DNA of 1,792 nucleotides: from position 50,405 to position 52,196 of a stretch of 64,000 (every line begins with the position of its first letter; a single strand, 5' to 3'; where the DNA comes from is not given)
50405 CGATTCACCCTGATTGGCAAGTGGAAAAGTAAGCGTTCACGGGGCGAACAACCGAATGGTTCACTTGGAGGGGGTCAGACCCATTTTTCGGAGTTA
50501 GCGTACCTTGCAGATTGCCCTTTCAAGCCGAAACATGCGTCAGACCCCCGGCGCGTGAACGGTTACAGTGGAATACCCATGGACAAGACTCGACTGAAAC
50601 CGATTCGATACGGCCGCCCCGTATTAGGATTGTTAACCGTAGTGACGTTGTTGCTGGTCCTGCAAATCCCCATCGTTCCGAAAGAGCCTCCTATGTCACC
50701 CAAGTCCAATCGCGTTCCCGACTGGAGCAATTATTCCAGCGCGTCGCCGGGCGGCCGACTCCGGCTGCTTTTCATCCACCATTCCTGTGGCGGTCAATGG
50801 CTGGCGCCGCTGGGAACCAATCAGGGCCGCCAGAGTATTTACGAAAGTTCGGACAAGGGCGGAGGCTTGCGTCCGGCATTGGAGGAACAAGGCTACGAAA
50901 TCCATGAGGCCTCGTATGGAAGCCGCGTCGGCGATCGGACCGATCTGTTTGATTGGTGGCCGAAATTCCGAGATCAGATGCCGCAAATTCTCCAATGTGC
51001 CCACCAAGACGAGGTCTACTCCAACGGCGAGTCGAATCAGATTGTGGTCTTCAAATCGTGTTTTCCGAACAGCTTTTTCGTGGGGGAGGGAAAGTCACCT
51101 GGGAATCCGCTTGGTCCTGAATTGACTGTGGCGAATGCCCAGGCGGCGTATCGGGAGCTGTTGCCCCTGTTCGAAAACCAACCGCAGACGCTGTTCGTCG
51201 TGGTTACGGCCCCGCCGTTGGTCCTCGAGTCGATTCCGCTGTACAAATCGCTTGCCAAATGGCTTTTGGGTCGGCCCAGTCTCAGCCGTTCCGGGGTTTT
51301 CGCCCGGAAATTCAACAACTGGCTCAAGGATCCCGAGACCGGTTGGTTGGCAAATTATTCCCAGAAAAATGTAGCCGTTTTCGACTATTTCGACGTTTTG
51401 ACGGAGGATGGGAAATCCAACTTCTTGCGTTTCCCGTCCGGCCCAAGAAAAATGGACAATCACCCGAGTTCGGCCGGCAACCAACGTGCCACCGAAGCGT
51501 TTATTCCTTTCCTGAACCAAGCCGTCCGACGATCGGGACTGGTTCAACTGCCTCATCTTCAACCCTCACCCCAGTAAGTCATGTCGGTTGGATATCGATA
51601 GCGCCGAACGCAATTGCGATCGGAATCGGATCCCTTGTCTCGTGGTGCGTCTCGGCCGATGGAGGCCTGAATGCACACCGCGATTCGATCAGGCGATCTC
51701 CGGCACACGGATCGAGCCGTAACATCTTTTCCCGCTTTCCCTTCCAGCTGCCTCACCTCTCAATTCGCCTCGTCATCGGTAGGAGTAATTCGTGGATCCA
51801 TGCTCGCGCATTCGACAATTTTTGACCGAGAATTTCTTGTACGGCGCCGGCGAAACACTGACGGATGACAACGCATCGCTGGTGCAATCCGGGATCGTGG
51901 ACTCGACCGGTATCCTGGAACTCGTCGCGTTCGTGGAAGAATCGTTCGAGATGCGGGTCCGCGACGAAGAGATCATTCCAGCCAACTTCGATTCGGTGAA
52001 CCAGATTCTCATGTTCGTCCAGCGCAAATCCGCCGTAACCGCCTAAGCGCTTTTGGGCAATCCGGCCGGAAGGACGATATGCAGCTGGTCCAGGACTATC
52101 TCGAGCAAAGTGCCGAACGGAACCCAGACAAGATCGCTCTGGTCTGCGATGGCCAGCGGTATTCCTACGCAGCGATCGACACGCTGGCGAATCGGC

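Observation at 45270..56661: Block of six carboxylate-activating enzymes plus a carrier protein and an acyltransferase: candidate uncharacterised ribosome-independent ligase pathway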

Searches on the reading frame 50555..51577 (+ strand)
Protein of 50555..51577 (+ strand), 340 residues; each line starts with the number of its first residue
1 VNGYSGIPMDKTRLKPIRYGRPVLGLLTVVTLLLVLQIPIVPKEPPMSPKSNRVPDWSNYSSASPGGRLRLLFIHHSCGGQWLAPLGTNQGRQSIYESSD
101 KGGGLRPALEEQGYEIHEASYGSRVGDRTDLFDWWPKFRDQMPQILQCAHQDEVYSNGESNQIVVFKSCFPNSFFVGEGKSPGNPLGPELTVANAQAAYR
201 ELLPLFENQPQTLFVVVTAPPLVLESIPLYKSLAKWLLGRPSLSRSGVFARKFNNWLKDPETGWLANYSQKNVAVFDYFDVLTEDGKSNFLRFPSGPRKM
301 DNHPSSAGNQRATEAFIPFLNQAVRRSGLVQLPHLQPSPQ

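Call 4: search_protein_families(library=pfam, proteins=[window:50555-51577:+], max_evalue=0.01)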
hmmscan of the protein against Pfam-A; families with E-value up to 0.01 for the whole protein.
window:50555-51577:+ (340 aa): 0 families

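Call 5: search_protein_families(library=ncbifam, proteins=[window:50555-51577:+], max_evalue=0.01)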
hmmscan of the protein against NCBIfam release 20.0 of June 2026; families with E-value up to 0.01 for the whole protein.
window:50555-51577:+ (340 aa): 0 families

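Call 50: search_solved_structures(query=window:50555-51577:+, max_evalue=1)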
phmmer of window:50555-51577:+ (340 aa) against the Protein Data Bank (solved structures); distinct sequences matched with E-value up to 1: 2.
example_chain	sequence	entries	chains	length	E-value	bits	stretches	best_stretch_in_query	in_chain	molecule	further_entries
5txc_A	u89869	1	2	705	0.043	16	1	54-145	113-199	AtxE2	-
5txe_A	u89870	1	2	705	0.043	16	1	54-145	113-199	AtxE2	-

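Call 54: find_homologous_proteins(query=window:50555-51577:+, max_evalue=0.001)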
Query window:50555-51577:+ (340 aa): 1621 proteins with E <= 0.001 among 3824 candidates; the best 120 are listed.
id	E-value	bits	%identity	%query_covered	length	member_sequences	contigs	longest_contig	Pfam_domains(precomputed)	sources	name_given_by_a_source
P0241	6.2e-227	770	100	98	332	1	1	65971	-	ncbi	-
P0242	1.1e-122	428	61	87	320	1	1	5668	-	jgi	jgi:hypothetical protein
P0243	1.1e-118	414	58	91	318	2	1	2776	-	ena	-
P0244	4.9e-116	406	58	91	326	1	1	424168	-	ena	-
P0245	1.3e-114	401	61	82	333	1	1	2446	-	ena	-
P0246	2.7e-114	400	57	91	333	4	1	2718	-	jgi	-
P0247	1.1e-113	398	58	91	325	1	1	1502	-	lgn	-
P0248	1.6e-113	397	58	91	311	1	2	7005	-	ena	-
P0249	6.6e-113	395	59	85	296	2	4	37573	-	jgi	jgi:hypothetical protein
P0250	7.6e-112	392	53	96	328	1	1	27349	PF19040.7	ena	-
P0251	2.5e-111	390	60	82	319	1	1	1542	-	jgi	jgi:hypothetical protein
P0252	1.7e-108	381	56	89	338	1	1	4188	-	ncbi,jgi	ncbi:MAG: hypothetical protein ACYTG6_12560 [Planctomycetota bacterium]|jgi:hypothetical protein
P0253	1.9e-108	381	54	94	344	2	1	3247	-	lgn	-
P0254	6.8e-108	379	60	79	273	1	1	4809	-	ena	-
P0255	1.9e-107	377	55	91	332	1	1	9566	-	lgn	-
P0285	3.8e-98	347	61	77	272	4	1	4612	PF00657.29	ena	-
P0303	3.4e-95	337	48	91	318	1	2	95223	PF13472.13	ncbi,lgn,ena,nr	ncbi:MAG: hypothetical protein QNJ97_12785 [Myxococcota bacterium]|nr:hypothetical protein [Myxococc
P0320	5.1e-94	333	56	84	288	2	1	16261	PF00657.29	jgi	jgi:hypothetical protein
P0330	2.9e-93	331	55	81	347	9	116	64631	-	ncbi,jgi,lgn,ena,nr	ncbi:MAG: hypothetical protein A4E59_00245 [Syntrophorhabdus sp. PtaB.Bin027]|jgi:hypothetical prote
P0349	1.3e-92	329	57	81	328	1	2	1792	PF13472.13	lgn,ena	-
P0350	2.3e-92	328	56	81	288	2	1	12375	PF13472.13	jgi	jgi:hypothetical protein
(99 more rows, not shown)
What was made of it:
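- On SGNH hydrolase/acyltransferase superfamily (g5): Occasional homologs carry PF00657, PF13472 or PF19040 (call 54).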

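Call 58: find_encoding_contigs(protein=P0303, flank=10000, max_places=1)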
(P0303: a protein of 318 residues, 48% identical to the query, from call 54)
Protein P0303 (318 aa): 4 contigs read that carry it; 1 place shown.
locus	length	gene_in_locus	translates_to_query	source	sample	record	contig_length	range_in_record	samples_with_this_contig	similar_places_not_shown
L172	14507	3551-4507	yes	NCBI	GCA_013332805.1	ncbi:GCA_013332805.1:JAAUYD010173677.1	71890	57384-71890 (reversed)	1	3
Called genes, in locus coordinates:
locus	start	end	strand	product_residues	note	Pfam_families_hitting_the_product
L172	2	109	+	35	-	?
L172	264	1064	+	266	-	-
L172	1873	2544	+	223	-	PF00132:Hexapep, PF14602:Hexapep_2 (weak)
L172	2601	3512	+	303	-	-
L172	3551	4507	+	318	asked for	PF13472:Lipase_GDSL_2 (faint)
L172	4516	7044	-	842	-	PF01326:PPDK_N, PF00391:PEP-utilizers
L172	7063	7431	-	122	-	PF00072:Response_reg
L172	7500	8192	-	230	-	-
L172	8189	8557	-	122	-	PF00072:Response_reg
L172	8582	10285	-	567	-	PF00512:HisKA, PF02518:HATPase_c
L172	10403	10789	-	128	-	PF00072:Response_reg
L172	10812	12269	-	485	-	PF00939:Na_sulph_symp, PF03600:CitMHS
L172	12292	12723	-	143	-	PF00072:Response_reg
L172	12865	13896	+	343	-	PF08240:ADH_N, PF16912:Glu_dehyd_C, PF00107:ADH_zinc_N, PF13602:ADH_zinc_N_2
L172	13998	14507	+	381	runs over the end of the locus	PF13173:AAA_14, PF13635:DUF4143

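Call 59: find_encoding_contigs(protein=P0330, flank=10000, max_places=1)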
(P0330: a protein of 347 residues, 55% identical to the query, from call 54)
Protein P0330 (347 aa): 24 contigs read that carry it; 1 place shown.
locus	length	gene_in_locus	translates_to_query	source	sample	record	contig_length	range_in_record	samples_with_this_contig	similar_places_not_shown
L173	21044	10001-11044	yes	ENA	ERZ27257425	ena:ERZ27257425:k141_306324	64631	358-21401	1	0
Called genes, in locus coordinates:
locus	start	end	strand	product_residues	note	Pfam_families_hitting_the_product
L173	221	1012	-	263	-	-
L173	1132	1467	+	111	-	PF00665:rve (weak), PF13683:rve_3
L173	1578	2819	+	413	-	PF20706:GT4-conflict, PF00534:Glycos_transf_1, PF13692:Glyco_trans_1_4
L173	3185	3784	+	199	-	PF00132:Hexapep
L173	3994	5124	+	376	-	PF00534:Glycos_transf_1, PF13692:Glyco_trans_1_4, PF13524:Glyco_trans_1_2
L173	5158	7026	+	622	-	PF13522:GATase_6, PF13537:GATase_7, PF00733:Asn_synthase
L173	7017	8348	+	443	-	-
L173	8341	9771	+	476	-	PF04932:Wzy_C (weak)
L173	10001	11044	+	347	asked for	-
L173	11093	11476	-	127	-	-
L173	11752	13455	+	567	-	PF13229:Beta_helix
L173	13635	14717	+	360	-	PF13579:Glyco_trans_4_4, PF13439:Glyco_transf_4, PF00534:Glycos_transf_1, PF13692:Glyco_trans_1_4, PF13524:Glyco_trans_1_2 (weak)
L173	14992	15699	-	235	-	-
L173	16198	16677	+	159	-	PF08660:Alg14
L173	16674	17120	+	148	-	PF04101:Glyco_tran_28_C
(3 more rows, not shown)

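Call 65: predict_structure(alignment_id=A3)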
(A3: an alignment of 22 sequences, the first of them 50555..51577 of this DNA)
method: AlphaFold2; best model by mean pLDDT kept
length: 340 residues; sequences in the alignment: 22
mean_pLDDT: 90.6   pTM: 0.87
mean pLDDT of the five models: 90.6, 90.1, 88.7, 88.3, 85.6
residues with pLDDT >= 90: 285; 70-90: 20; 50-70: 27; < 50: 8
segments of 3 or more residues with pLDDT < 50: 1-3, 334-338
pLDDT, mean of each block of 10 residues (from residue 1): 52 55 87 94 82 85 93 96 98 97 98 97 93 95 98 96 91 88 94 97 98 97 94 93 94 95 96 97 94 94 96 98 96 54
secondary structure, 60 per line:
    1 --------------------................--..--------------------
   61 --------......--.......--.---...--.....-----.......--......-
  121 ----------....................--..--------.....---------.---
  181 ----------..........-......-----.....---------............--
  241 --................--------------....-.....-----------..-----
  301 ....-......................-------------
elements in order: H21-36 E69-74 H77-83 E90-92 E95-99 H105-111 E114-119 H131-147 E148-150 E163-167 H192-200 H202-207 E213-217 H229-238 H243-258 E273-276 H278-282 E301-304 H306-327

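Call 68: fold_search(model_id=the predicted structure, library=pdb)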
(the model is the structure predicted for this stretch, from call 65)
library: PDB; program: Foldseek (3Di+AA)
matches with E <= 10: 1038; with E <= 0.001: 1
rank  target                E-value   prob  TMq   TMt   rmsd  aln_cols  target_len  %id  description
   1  4xvh                  1.8e-04  1.00  0.37  0.38   7.8       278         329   15  Crystal structure of a Corynascus thermopiles (Myceliophthora fergusii) carbohydrate esterase family 2 (CE2) enzyme plus (released 2015-02-11)
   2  2waa                  1.7e-03  1.00  0.37  0.37   7.2       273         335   13  Structure of a family two carbohydrate esterase from Cellvibrio japonicus (released 2009-03-24)
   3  7bxd                  1.9e-03  0.97  0.31  0.43   8.0       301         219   16  Crystal structure of Ca_00815 (released 2021-04-21)
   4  1i3k_A                1.8e-02  0.18  0.19  0.19  16.4       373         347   10  MOLECULAR BASIS FOR SEVERE EPIMERASE-DEFICIENCY GALACTOSEMIA: X-RAY STRUCTURE OF THE HUMAN V94M-SUBSTITUTED UDP-GALACT (released 2001-06-20)
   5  4q7q_A                2.0e-02  0.77  0.34  0.43   9.2       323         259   14  The crystal structure of a possible lipase from Chitinophaga pinensis DSM 2588 (released 2014-05-14)
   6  4q7q_B                2.4e-02  0.57  0.30  0.37   9.8       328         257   11  The crystal structure of a possible lipase from Chitinophaga pinensis DSM 2588 (released 2014-05-14)
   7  6se1                  2.8e-02  0.84  0.31  0.39   9.3       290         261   10  Structure of Salmonella ser. Paratyphi A lipopolysaccharide acetyltransferase periplasmic domain (released 2020-08-26)
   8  4rsh_A                2.8e-02  0.80  0.28  0.47   8.7       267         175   13  Structure of a putative lipolytic protein of G-D-S-L family from Desulfitobacterium hafniense DCB-2 (released 2014-11-19)
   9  6uvz_D                2.8e-02  0.16  0.19  0.23  11.9       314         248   11  Amidohydrolase 2 from Bifidobacterium longum subsp. infantis (released 2020-02-26)
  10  4ooz_B                2.8e-02  0.16  0.21  0.20  14.5       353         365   11  Crystal structure of beta-1,4-D-mannanase from Cryptopygus antarcticus in complex with mannopentaose (released 2014-08-06)
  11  1i3k_B                3.3e-02  0.12  0.17  0.17  16.4       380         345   10  MOLECULAR BASIS FOR SEVERE EPIMERASE-DEFICIENCY GALACTOSEMIA: X-RAY STRUCTURE OF THE HUMAN V94M-SUBSTITUTED UDP-GALACT (released 2001-06-20)
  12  4f6l_B                3.8e-02  0.25  0.22  0.21   9.3       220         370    8  Crystal structure of Aureusimine biosynthetic cluster reductase domain (released 2012-12-12)
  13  8wzw_A                4.2e-02  0.35  0.22  0.21  10.8       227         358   14  X-Ray crystal structure of glycoside hydrolase family 6 cellobiohydrolase from Phanerochaete chrysosporium PcCel6A C24 (released 2024-11-20)
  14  2hsj_D                4.7e-02  0.87  0.34  0.51  14.1       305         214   10  The structure of a putative platelet activating factor from Streptococcus pneumonia. (released 2006-09-19)
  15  5xcy                  5.3e-02  0.35  0.21  0.20  10.4       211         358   14  Structure of the cellobiohydrolase Cel6A from Phanerochaete chrysosporium at 1.2 angstrom (released 2017-07-26)
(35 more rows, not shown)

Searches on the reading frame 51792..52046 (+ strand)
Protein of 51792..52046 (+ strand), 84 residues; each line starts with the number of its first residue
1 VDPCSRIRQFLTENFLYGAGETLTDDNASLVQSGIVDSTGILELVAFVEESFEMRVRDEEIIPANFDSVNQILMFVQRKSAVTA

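Call 4: search_protein_families(library=pfam, proteins=[window:51792-52046:+], max_evalue=0.01)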
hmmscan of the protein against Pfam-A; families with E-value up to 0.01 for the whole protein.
window:51792-52046:+ (84 aa): 0 families

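Call 5: search_protein_families(library=ncbifam, proteins=[window:51792-52046:+], max_evalue=0.01)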
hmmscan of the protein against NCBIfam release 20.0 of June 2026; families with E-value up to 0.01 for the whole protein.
window:51792-52046:+ (84 aa): 10 families
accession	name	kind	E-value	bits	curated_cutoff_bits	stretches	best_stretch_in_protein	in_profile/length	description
NF052616.1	ACP_for_OlsHI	equivalog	2e-11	44.1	130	1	5-80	6-81/83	ornithine lipid biosynthesis acyl carrier protein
NF058660.1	cispen_ACP_AmcB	equivalog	1.2e-10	41.4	80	1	6-80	5-79/80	cispentacin biosynthesis acyl carrier protein AmcB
NF005798.0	PRK07639.1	equivalog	5.8e-06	26.6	100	1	25-80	27-82/91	petrobactin biosynthesis protein AsbD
NF002149.0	PRK00982.1-3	equivalog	0.00031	20.6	106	1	6-78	7-75/78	acyl carrier protein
NF002148.0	PRK00982.1-2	subfamily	0.00047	20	71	1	24-80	24-78/79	acyl carrier protein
TIGR00517.1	acyl_carrier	equivalog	0.0014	18.5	70.45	1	30-79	29-76/77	acyl carrier protein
NF002150.0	PRK00982.1-4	subfamily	0.0029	17.8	66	1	36-80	37-79/80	acyl carrier protein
NF003464.0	PRK05087.1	equivalog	0.0031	17.5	68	1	26-77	24-75/78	D-alanine--poly(phosphoribitol) ligase subunit DltC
NF002147.0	PRK00982.1-1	equivalog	0.0034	17.2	84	1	29-80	32-81/83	acyl carrier protein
NF009104.0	PRK12449.1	equivalog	0.0038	17.1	70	1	29-79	30-78/80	acyl carrier protein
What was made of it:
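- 51792..52046 (+): g6, stand-alone carrier protein with the phosphopantetheine serine in GIVDSTG. Weak NCBIfam ACP hits, all below cut-off (call 5).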

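Call 89: search_solved_structures(query=window:51792-52046:+, max_evalue=0.1)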
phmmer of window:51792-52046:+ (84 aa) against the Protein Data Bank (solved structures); distinct sequences matched with E-value up to 0.1: 30.
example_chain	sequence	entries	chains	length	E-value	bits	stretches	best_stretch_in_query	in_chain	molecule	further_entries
2my5_A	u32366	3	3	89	1.2e-09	41.4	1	3-77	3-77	Peptidyl carrier protein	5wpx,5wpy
2my6_A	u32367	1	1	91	3.6e-09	39.9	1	3-77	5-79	Peptidyl carrier protein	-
6cxt_A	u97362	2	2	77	1e-06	32.1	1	7-76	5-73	Alpha/beta hydrolase fold protein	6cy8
5jdx_A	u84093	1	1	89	1.7e-06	31.5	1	9-81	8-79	Putative peptidyl carrier protein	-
7thn_E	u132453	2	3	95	2.1e-06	31.2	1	9-81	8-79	Probable acyl carrier protein PigG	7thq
5gxt_A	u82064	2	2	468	0.00017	25.1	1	6-81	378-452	Maltose-binding periplasmic protein,PigG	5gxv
2lki_A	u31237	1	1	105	0.00092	22.8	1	20-79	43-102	Putative uncharacterized protein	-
2n5h_A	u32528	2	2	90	0.0026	21.3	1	5-81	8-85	Peptidyl carrier protein PltL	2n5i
8jf2_F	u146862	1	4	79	0.0028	21.2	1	3-74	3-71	D-alanyl carrier protein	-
6bug_A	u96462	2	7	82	0.0032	21.1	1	3-74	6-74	D-alanyl carrier protein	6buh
6o6e_E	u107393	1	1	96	0.0032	21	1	5-81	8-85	Peptidyl carrier protein PltL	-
1vku_A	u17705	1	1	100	0.011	19.3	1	22-63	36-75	acyl carrier protein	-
2kwl_A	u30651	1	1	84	0.016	18.8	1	5-79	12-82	Acyl carrier protein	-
6dfl_B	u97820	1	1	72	0.027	18.1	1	10-61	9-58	Acyl carrier protein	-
9mlw_C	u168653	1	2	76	0.027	18.1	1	18-61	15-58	Acyl carrier protein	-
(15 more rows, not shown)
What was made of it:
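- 51792..52046 (+): Best PDB matches are type II peptidyl carrier proteins, PigG, PltL and DltC (call 89).
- Closest known: Dlt D-alanylation system. Same: A membrane-anchored SGNH-like protein then helps transfer the acyl group to an extracytoplasmic polymer. g6 shows weak DltC similarity (calls 5, 89).
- The carrier is closest to type II peptidyl carrier proteins (call 89).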
